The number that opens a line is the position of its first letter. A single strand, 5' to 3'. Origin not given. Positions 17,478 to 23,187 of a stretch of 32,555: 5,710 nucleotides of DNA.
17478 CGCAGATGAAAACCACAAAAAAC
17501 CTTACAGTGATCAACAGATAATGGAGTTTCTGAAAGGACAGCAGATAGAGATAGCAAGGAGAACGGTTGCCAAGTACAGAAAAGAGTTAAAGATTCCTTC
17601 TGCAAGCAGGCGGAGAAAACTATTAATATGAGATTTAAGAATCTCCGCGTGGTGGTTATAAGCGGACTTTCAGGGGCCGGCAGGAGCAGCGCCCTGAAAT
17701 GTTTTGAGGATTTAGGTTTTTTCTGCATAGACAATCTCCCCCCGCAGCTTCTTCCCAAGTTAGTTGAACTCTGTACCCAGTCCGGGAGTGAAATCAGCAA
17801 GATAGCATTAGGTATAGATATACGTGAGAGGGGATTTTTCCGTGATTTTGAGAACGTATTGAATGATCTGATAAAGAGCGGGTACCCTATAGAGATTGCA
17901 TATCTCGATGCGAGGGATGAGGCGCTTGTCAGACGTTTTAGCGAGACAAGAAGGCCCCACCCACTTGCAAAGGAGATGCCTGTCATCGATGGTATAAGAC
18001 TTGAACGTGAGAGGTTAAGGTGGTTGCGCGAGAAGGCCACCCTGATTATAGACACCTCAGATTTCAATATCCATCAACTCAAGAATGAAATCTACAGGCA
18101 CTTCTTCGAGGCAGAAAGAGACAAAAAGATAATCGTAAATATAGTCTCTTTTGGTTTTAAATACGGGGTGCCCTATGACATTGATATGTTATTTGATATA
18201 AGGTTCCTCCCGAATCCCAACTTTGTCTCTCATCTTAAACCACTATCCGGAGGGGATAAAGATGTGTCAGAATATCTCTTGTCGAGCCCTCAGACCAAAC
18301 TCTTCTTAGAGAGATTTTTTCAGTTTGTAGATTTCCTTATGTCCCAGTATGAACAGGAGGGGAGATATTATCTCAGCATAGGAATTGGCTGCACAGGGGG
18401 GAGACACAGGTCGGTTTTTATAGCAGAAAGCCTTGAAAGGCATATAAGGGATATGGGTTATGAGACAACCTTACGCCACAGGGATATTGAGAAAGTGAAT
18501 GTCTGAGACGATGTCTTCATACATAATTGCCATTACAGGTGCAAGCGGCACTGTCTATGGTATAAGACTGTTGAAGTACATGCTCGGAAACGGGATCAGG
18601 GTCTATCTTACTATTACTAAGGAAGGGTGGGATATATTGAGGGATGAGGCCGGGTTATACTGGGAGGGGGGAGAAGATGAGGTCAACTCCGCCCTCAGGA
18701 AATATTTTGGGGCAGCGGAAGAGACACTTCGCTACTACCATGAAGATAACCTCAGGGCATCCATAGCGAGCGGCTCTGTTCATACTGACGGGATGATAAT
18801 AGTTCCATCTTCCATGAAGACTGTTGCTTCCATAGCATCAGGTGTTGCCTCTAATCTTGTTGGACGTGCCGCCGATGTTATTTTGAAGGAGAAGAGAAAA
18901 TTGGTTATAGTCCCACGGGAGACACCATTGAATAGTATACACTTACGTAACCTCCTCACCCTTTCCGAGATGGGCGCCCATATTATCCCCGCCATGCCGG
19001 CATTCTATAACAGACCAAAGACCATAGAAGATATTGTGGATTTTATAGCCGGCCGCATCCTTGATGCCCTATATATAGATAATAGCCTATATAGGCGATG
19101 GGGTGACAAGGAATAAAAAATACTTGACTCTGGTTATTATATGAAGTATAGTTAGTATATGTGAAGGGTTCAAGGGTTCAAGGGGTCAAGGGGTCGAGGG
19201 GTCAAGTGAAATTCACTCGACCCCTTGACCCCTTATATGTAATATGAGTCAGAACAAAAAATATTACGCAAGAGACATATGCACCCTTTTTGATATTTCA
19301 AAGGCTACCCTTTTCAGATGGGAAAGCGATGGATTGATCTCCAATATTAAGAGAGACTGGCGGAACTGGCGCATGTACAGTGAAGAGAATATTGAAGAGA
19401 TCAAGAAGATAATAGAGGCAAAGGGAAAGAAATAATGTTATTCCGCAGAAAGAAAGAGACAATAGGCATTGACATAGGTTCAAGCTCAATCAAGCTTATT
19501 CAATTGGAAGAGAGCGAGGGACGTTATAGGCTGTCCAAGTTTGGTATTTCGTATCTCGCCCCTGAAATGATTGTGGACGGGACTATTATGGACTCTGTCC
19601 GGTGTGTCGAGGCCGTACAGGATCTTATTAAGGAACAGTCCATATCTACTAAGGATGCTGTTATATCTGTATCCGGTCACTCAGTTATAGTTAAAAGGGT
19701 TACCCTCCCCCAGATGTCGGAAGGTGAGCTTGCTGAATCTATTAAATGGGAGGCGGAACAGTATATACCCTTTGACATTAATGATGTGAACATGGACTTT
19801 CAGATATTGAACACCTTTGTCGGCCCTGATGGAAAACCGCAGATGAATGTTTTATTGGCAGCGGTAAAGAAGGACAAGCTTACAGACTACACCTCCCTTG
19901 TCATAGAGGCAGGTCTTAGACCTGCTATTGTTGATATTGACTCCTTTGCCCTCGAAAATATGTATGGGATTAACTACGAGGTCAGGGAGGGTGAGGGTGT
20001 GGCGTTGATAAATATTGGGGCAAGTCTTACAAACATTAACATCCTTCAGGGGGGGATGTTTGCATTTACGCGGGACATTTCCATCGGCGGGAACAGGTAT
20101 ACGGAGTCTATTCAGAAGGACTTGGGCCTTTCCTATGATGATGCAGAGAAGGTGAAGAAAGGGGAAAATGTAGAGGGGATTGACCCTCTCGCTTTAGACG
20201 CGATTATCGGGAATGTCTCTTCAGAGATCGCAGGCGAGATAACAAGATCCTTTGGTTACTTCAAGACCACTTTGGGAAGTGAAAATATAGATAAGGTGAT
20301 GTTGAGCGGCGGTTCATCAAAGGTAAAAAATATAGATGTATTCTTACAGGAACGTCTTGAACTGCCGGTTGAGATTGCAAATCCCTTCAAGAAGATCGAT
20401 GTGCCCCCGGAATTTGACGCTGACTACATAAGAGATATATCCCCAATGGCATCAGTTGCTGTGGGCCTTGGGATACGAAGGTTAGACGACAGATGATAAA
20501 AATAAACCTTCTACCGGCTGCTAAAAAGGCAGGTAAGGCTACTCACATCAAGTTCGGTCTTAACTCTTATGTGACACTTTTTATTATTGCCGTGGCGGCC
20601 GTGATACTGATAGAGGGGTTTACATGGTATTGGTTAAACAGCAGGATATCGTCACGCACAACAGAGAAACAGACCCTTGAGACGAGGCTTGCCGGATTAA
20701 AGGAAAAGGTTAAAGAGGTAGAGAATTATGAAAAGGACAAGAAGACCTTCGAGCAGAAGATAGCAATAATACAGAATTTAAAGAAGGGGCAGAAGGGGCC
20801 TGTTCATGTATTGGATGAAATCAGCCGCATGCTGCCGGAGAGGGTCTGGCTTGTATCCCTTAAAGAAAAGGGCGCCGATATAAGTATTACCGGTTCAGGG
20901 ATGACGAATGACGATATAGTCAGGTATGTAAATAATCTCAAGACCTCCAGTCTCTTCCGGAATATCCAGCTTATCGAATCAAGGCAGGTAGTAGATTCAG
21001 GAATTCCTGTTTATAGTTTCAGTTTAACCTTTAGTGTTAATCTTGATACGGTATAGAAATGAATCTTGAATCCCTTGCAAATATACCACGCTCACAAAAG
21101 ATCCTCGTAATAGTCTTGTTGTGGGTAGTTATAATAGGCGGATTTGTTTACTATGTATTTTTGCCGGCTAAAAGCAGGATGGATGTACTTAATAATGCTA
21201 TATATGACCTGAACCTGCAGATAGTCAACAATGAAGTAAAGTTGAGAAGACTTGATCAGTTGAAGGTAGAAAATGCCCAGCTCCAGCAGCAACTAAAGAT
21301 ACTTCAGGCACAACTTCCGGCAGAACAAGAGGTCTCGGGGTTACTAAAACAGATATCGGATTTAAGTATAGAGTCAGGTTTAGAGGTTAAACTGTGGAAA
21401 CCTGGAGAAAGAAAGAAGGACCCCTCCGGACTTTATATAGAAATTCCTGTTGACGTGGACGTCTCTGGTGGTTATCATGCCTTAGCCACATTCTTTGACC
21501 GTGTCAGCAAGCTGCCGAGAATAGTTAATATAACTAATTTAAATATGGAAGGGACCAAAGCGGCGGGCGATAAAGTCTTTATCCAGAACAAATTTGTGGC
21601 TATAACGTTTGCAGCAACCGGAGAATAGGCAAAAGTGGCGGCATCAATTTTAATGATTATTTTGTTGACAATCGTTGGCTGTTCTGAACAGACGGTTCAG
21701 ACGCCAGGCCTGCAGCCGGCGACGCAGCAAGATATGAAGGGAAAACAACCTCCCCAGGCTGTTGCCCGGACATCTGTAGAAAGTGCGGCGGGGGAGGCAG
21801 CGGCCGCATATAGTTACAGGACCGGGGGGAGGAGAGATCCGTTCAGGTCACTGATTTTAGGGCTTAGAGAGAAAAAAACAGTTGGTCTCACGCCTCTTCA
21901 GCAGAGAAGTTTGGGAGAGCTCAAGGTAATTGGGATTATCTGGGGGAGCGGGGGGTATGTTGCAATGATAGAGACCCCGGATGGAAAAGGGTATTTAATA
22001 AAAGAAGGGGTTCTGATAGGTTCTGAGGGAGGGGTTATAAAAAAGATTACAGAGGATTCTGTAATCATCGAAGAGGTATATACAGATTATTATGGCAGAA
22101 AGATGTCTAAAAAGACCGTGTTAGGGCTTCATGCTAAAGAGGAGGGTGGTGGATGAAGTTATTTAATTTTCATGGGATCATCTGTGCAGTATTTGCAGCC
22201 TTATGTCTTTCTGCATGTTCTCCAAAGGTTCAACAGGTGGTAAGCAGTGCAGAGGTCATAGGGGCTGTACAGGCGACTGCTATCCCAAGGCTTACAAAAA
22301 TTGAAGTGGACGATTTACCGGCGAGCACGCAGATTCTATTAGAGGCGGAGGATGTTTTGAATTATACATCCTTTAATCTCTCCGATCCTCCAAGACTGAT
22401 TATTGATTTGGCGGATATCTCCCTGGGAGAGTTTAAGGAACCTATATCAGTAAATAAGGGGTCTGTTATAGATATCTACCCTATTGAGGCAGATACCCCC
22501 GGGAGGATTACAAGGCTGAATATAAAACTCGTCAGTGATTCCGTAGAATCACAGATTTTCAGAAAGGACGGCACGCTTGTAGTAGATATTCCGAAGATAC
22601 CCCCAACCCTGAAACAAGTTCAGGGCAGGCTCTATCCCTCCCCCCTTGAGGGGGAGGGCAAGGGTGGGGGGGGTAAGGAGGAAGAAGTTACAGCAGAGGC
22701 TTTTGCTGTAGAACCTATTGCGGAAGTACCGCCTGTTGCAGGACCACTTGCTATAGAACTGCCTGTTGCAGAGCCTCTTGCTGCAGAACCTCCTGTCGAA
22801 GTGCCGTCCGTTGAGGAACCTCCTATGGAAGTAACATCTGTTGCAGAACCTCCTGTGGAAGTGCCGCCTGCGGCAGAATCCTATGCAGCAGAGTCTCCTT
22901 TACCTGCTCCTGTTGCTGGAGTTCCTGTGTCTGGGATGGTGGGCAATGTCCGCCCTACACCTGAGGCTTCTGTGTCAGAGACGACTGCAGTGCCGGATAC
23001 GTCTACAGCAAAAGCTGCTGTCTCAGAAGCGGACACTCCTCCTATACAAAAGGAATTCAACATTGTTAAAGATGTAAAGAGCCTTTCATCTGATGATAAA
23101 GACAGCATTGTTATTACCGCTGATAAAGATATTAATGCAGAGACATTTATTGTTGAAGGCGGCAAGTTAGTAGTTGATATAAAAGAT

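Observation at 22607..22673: A mosaic of two palindromic modules (R3 + R1) is translated in frame inside the PilQ secretin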

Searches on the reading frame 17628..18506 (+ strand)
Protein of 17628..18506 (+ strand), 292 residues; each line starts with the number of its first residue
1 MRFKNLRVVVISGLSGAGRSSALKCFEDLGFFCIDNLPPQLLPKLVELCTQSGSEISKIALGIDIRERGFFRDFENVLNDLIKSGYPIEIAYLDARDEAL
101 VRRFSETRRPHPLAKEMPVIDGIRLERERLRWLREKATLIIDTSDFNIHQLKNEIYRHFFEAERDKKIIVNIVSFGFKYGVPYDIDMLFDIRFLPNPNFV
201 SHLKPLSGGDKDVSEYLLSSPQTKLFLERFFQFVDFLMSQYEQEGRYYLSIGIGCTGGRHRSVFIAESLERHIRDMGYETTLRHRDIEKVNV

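Call 87: search_protein_families(library=pfam, proteins=[window:17628-18506:+], max_evalue=0.00001)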
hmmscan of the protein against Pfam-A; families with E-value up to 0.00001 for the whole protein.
window:17628-18506:+ (292 aa): 2 families
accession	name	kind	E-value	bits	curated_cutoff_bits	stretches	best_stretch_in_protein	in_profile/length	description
PF03668.21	RapZ-like_N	-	6.9e-51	172.6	25.4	1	7-160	2-155/158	RapZ-like N-terminal domain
PF22740.1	PapZ_C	-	3.7e-45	153.5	27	1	169-288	2-121/121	RapZ C-terminal domain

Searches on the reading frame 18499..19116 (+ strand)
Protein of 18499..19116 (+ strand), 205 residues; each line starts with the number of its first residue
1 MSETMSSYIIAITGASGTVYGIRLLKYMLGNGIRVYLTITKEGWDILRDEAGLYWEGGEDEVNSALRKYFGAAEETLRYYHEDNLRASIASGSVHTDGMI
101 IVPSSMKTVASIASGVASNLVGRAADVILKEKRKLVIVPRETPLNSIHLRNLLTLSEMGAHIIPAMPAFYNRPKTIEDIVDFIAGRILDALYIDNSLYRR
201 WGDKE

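Call 87: search_protein_families(library=pfam, proteins=[window:18499-19116:+], max_evalue=0.00001)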
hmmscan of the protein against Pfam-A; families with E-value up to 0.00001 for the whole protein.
window:18499-19116:+ (205 aa): 1 family
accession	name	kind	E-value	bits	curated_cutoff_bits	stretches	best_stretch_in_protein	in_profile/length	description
PF02441.25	Flavoprotein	-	1e-43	149.2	22.7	1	8-191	3-162/162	Flavoprotein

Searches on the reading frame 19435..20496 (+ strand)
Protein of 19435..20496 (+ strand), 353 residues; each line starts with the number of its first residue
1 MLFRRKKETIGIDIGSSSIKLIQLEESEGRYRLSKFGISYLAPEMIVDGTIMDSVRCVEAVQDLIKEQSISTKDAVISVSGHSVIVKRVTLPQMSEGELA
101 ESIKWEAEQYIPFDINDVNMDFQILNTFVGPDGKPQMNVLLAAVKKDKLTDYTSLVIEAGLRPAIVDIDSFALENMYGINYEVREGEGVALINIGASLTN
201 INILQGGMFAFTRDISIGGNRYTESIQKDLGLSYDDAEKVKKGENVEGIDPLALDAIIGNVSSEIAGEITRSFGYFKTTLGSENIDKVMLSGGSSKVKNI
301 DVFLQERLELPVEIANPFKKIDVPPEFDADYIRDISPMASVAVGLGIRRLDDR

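Call 43: search_protein_families(library=pfam, proteins=[window:19435-20496:+], max_evalue=0.00001)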
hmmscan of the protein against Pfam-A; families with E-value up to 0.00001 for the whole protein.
window:19435-20496:+ (353 aa): 3 families
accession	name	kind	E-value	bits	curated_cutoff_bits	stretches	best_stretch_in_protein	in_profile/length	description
PF11104.14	PilM_2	-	2.2e-73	247.6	27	1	11-349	1-339/340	Type IV pilus assembly protein PilM;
PF14450.12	FtsA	-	6.6e-14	52.8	31.8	1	190-318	1-113/127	Cell division protein FtsA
PF06723.19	MreB_Mbl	-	1.4e-08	34.5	27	0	263-316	251-305/327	MreB/Mbl protein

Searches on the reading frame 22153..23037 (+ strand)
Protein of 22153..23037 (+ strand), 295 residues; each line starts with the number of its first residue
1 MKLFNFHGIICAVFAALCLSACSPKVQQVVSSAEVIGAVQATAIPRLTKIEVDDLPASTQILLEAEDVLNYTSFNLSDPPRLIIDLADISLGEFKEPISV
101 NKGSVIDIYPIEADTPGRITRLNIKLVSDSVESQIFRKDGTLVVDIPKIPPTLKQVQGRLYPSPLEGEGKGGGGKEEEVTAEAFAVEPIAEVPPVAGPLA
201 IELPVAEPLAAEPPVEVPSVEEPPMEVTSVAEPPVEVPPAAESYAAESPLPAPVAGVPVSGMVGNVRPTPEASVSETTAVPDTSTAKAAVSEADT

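Call 58: search_protein_families(library=pfam, proteins=[window:22153-23037:+], max_evalue=0.01)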
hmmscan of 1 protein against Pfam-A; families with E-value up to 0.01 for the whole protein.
seq(295 aa): 2 families
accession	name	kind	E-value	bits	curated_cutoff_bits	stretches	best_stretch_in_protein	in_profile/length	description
PF11741.13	AMIN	-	3.1e-07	30.9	20.5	1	52-145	4-100/101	AMIN domain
PF02095.21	Extensin_1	-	0.00012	22.4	105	1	188-252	4-68/171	Extensin-like protein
